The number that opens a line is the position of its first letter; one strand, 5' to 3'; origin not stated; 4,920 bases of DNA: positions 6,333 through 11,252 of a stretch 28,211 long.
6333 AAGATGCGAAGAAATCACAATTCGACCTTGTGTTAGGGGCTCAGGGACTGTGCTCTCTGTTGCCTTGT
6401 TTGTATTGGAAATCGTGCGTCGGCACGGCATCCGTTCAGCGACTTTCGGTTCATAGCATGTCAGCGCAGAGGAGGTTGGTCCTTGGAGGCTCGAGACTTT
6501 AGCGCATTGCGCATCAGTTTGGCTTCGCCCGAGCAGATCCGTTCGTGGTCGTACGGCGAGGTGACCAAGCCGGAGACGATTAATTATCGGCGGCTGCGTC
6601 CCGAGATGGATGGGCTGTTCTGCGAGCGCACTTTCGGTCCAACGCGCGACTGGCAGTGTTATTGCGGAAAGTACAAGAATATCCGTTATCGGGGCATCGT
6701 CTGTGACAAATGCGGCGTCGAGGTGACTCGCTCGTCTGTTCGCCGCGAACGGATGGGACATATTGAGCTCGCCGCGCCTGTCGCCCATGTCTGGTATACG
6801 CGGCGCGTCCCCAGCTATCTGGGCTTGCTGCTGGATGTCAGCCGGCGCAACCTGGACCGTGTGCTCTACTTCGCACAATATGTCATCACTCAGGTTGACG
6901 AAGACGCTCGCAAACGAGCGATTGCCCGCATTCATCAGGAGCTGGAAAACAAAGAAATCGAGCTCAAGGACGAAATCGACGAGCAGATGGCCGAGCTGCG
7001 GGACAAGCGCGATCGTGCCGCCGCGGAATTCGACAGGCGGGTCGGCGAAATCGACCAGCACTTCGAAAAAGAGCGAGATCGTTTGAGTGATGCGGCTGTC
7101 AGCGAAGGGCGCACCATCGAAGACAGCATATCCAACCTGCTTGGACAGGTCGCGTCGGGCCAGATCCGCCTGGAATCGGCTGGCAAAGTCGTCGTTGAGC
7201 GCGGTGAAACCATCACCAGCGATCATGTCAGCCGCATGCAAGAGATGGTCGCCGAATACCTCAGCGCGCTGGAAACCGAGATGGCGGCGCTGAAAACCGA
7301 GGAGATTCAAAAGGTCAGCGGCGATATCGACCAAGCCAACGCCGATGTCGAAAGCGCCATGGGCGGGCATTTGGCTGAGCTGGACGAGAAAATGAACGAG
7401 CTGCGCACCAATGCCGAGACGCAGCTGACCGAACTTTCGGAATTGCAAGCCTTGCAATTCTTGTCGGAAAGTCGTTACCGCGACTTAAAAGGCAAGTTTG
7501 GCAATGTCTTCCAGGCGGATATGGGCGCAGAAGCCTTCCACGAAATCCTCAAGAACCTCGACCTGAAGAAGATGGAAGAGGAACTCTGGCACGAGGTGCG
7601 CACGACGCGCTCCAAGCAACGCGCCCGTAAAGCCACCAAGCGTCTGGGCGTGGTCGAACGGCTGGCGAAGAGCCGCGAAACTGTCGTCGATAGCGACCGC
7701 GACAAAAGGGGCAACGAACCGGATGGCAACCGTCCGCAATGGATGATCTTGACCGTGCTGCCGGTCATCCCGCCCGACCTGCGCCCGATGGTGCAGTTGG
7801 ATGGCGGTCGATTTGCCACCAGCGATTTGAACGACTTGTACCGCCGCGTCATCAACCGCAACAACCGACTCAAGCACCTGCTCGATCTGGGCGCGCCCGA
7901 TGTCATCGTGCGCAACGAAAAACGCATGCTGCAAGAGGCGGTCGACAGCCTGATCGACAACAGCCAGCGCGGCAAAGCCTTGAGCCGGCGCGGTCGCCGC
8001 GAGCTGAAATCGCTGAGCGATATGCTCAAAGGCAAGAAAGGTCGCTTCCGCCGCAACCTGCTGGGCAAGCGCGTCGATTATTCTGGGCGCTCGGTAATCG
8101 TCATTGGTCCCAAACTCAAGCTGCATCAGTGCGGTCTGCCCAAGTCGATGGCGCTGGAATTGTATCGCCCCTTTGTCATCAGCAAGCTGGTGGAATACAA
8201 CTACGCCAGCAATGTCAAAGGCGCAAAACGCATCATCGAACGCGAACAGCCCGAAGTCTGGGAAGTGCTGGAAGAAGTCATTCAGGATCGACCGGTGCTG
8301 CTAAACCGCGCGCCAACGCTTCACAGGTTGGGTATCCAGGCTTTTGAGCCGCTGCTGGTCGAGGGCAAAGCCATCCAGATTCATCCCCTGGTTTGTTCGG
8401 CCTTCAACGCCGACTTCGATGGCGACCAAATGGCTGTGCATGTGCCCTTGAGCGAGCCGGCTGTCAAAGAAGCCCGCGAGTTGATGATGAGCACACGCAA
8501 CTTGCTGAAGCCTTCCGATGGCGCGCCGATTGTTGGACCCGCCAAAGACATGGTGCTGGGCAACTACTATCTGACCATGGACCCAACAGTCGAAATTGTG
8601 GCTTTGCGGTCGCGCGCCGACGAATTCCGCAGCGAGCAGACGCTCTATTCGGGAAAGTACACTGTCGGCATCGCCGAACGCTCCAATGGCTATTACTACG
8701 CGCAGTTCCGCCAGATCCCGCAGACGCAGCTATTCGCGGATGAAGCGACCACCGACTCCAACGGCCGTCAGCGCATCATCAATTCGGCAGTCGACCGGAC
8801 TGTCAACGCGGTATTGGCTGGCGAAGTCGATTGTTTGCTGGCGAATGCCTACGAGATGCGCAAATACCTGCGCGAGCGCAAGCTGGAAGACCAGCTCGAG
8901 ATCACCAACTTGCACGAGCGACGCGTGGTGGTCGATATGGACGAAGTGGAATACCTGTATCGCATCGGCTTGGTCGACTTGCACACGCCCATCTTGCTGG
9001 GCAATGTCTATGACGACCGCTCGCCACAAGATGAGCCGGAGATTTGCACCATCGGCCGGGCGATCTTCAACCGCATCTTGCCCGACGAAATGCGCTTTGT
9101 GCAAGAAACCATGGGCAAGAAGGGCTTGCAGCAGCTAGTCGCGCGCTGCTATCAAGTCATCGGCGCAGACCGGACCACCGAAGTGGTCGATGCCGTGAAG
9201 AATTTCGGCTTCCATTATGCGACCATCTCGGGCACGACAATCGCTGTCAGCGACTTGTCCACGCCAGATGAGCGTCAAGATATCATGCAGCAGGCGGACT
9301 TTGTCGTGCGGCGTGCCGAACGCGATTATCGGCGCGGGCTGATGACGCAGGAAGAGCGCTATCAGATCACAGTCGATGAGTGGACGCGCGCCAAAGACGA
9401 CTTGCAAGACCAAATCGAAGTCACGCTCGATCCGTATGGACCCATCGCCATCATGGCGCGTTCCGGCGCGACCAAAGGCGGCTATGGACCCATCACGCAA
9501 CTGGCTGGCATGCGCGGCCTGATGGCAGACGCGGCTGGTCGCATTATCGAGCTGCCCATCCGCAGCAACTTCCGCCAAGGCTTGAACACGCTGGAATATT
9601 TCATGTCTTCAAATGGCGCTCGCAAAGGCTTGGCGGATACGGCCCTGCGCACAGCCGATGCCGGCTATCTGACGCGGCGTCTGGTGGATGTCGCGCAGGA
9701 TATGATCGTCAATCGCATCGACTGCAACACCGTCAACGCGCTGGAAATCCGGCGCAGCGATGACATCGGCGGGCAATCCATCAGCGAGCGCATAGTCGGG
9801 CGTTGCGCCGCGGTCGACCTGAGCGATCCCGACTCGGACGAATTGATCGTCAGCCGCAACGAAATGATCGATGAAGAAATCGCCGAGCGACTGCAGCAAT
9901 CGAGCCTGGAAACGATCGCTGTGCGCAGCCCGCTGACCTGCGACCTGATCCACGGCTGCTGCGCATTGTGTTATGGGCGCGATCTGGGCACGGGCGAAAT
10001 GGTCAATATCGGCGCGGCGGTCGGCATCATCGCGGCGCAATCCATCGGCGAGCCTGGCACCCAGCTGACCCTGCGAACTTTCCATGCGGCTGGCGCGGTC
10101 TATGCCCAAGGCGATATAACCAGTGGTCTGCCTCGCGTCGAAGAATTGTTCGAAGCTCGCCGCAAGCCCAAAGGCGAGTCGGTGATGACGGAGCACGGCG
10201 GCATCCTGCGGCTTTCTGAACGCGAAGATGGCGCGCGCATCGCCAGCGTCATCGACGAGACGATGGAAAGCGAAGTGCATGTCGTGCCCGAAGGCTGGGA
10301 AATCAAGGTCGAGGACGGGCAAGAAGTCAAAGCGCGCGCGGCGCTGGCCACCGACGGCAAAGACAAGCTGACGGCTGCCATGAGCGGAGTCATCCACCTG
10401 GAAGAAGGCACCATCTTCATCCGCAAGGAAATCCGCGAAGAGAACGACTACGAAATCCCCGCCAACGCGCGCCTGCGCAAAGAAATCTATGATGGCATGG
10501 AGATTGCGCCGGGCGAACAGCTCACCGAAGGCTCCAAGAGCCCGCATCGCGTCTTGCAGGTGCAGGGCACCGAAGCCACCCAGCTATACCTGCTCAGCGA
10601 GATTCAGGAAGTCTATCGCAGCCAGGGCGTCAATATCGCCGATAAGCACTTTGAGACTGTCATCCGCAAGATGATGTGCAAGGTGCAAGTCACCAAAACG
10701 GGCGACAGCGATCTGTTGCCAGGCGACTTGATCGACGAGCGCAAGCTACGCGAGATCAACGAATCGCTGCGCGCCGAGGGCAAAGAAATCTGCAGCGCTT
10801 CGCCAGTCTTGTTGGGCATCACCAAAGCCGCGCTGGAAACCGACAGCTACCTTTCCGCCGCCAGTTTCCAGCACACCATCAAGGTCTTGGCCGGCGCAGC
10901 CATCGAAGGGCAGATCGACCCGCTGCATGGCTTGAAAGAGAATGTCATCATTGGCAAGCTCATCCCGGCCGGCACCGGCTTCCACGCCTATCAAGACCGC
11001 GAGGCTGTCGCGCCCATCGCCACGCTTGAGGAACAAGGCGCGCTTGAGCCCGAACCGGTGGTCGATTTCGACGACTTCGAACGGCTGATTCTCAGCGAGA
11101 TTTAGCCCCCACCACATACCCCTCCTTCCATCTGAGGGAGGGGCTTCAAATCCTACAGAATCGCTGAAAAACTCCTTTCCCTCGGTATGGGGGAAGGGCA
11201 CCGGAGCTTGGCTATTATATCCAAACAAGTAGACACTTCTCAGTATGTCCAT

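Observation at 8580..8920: RNA polymerase beta' carries a ~110-aa insertion resembling lobe II of a family-3 solute-binding protein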

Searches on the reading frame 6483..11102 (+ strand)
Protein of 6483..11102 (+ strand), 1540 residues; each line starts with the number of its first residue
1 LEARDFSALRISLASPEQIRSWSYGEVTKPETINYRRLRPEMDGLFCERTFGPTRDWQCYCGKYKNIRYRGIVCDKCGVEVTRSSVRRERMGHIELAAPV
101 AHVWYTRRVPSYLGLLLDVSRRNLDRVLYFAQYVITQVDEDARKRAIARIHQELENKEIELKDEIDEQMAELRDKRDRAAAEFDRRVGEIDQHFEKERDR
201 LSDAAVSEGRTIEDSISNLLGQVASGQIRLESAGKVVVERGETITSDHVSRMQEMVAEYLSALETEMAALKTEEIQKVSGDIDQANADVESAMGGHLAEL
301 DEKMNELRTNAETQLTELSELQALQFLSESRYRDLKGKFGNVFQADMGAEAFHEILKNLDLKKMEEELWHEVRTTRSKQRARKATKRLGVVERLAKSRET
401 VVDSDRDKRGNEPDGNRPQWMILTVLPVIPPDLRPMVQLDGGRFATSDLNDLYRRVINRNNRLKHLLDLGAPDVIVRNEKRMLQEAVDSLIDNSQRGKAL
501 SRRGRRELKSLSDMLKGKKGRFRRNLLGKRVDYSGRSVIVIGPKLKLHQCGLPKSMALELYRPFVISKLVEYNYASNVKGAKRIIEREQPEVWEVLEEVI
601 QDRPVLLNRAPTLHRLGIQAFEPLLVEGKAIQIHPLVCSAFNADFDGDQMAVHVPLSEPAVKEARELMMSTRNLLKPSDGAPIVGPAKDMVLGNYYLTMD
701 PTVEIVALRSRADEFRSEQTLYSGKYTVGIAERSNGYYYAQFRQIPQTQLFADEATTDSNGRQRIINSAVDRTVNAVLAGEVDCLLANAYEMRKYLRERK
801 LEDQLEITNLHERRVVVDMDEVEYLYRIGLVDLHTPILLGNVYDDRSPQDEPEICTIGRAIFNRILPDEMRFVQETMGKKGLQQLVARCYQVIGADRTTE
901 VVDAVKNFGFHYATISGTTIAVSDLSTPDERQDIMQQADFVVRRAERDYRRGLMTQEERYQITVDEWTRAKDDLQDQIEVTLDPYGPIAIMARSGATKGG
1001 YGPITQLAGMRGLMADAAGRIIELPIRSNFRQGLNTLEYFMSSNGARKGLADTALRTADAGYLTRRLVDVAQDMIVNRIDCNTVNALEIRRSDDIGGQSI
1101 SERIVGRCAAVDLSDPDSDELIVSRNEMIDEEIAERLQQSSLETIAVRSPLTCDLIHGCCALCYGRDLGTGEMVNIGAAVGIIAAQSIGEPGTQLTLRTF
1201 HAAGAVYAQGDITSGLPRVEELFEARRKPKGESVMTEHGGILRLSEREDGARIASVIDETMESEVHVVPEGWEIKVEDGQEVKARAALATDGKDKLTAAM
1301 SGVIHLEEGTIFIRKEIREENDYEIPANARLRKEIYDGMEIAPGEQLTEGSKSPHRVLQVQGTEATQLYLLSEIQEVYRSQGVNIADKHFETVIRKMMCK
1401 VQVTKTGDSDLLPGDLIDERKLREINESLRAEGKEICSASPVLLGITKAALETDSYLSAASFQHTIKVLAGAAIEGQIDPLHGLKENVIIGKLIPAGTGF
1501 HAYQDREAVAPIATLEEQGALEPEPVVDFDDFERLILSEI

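Call 5: search_protein_families(library=pfam, proteins=[window:6483-11102:+], max_evalue=10)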
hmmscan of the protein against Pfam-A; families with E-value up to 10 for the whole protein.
window:6483-11102:+ (1540 aa): 15 families
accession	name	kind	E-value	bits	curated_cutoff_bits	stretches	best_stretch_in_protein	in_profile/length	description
PF04997.17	RNA_pol_Rpb1_1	-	8.5e-79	265.5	39.7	2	328-526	126-312/312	RNA polymerase Rpb1, domain 1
PF04998.22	RNA_pol_Rpb1_5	-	5.2e-62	210.2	28.5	1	1033-1452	1-265/267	RNA polymerase Rpb1, domain 5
PF00623.25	RNA_pol_Rpb1_2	-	1.6e-38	133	25.3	1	528-669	1-165/166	RNA polymerase Rpb1, domain 2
PF04983.23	RNA_pol_Rpb1_3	-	3.2e-17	63.3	28.9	2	811-925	26-162/162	RNA polymerase Rpb1, domain 3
PF05000.22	RNA_pol_Rpb1_4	-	1.6e-06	28.4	24.8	1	955-1030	2-106/107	RNA polymerase Rpb1, domain 4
PF04513.17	Baculo_PEP_C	-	5e-05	23.8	38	2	257-319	30-91/140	Baculovirus polyhedron envelope protein, PEP, C terminus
PF03484.21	B5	-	0.0067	17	28.6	1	887-941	6-58/67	tRNA synthetase B5 domain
PF01442.23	Apolipoprotein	-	0.02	15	90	1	144-320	25-172/190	Apolipoprotein A1/A4/E domain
PF21668.3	RPOC_hybrid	-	0.053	13.8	27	1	1235-1291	11-69/102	DNA-directed RNA polymerase subunit beta', hybrid domain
PF01333.25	Apocytochr_F_C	-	0.1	13.1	30.4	1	1237-1291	9-63/118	Apocytochrome F, C-terminal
PF18652.6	Adhesin_P1_N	-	0.22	12.3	27.1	0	117-181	11-76/106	Adhesin P1 N-terminal domain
PF25588.1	DUF7934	-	0.46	10.2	30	1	137-228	69-160/333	Family of unknown function (DUF7934)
PF05478.16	Prominin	-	2.1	6.8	34.3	1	132-266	619-740/799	Prominin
PF03938.19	OmpH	-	7.9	7.1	32.4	1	145-225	26-109/141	Outer membrane protein (OmpH-like)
PF11068.13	YlqD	-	8.9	7.1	27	1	243-326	12-94/131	YlqD protein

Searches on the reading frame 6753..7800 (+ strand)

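Call 81: search_solved_structures(query=window:6753-7800:+, max_evalue=0.00001, show_alignments=2)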
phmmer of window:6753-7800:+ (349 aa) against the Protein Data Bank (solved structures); distinct sequences matched with E-value up to 0.00001: 79 (the best 60 are shown).
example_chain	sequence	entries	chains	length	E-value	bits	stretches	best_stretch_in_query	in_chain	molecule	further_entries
6wvj_D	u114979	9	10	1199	1.7e-33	119.9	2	231-349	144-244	DNA-directed RNA polymerase subunit beta'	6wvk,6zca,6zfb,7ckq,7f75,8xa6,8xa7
8i23_D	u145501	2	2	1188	5.3e-30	108.4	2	231-349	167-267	DNA-directed RNA polymerase subunit beta'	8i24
9gdo_D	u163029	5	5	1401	5.9e-29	105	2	228-349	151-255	DNA-directed RNA polymerase subunit beta'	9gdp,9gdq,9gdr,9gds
6n4c_D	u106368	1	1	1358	4.7e-28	102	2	229-349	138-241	DNA-directed RNA polymerase subunit beta'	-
8t0l_J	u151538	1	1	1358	4.7e-28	102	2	229-349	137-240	DNA-directed RNA polymerase subunit beta'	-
6vys_AE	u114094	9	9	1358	4.7e-28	102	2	229-349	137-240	DNA-directed RNA polymerase subunit | DNA-directed RNA polymerase subunit beta | DNA-directed RNA polymerase subunit beta'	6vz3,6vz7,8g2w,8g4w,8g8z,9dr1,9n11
8t00_J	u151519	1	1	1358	4.7e-28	102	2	229-349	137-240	DNA-directed RNA polymerase subunit beta'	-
9n07_J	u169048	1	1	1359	4.7e-28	102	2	229-349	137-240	DNA-directed RNA polymerase subunit beta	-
9gur_4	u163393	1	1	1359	4.7e-28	102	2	229-349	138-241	DNA-directed RNA polymerase subunit beta'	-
7mkn_D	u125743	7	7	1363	4.8e-28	102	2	229-349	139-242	DNA-directed RNA polymerase subunit beta'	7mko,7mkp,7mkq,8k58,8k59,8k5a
4jkr_D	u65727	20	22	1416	4.8e-28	102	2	229-349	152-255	DNA-DIRECTED RNA POLYMERASE SUBUNIT BETA'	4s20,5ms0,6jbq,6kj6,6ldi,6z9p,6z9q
6xas_J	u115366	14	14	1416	4.8e-28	102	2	229-349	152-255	DNA-directed RNA polymerase subunit beta'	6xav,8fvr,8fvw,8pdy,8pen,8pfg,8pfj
6awb_04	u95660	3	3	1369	4.8e-28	102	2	229-349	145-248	DNA-directed RNA polymerase subunit beta'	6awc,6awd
6tqn_Y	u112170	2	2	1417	4.8e-28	102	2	229-349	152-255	DNA-directed RNA polymerase subunit beta'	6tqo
6gov_Y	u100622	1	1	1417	4.8e-28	102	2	229-349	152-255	DNA-directed RNA polymerase subunit beta'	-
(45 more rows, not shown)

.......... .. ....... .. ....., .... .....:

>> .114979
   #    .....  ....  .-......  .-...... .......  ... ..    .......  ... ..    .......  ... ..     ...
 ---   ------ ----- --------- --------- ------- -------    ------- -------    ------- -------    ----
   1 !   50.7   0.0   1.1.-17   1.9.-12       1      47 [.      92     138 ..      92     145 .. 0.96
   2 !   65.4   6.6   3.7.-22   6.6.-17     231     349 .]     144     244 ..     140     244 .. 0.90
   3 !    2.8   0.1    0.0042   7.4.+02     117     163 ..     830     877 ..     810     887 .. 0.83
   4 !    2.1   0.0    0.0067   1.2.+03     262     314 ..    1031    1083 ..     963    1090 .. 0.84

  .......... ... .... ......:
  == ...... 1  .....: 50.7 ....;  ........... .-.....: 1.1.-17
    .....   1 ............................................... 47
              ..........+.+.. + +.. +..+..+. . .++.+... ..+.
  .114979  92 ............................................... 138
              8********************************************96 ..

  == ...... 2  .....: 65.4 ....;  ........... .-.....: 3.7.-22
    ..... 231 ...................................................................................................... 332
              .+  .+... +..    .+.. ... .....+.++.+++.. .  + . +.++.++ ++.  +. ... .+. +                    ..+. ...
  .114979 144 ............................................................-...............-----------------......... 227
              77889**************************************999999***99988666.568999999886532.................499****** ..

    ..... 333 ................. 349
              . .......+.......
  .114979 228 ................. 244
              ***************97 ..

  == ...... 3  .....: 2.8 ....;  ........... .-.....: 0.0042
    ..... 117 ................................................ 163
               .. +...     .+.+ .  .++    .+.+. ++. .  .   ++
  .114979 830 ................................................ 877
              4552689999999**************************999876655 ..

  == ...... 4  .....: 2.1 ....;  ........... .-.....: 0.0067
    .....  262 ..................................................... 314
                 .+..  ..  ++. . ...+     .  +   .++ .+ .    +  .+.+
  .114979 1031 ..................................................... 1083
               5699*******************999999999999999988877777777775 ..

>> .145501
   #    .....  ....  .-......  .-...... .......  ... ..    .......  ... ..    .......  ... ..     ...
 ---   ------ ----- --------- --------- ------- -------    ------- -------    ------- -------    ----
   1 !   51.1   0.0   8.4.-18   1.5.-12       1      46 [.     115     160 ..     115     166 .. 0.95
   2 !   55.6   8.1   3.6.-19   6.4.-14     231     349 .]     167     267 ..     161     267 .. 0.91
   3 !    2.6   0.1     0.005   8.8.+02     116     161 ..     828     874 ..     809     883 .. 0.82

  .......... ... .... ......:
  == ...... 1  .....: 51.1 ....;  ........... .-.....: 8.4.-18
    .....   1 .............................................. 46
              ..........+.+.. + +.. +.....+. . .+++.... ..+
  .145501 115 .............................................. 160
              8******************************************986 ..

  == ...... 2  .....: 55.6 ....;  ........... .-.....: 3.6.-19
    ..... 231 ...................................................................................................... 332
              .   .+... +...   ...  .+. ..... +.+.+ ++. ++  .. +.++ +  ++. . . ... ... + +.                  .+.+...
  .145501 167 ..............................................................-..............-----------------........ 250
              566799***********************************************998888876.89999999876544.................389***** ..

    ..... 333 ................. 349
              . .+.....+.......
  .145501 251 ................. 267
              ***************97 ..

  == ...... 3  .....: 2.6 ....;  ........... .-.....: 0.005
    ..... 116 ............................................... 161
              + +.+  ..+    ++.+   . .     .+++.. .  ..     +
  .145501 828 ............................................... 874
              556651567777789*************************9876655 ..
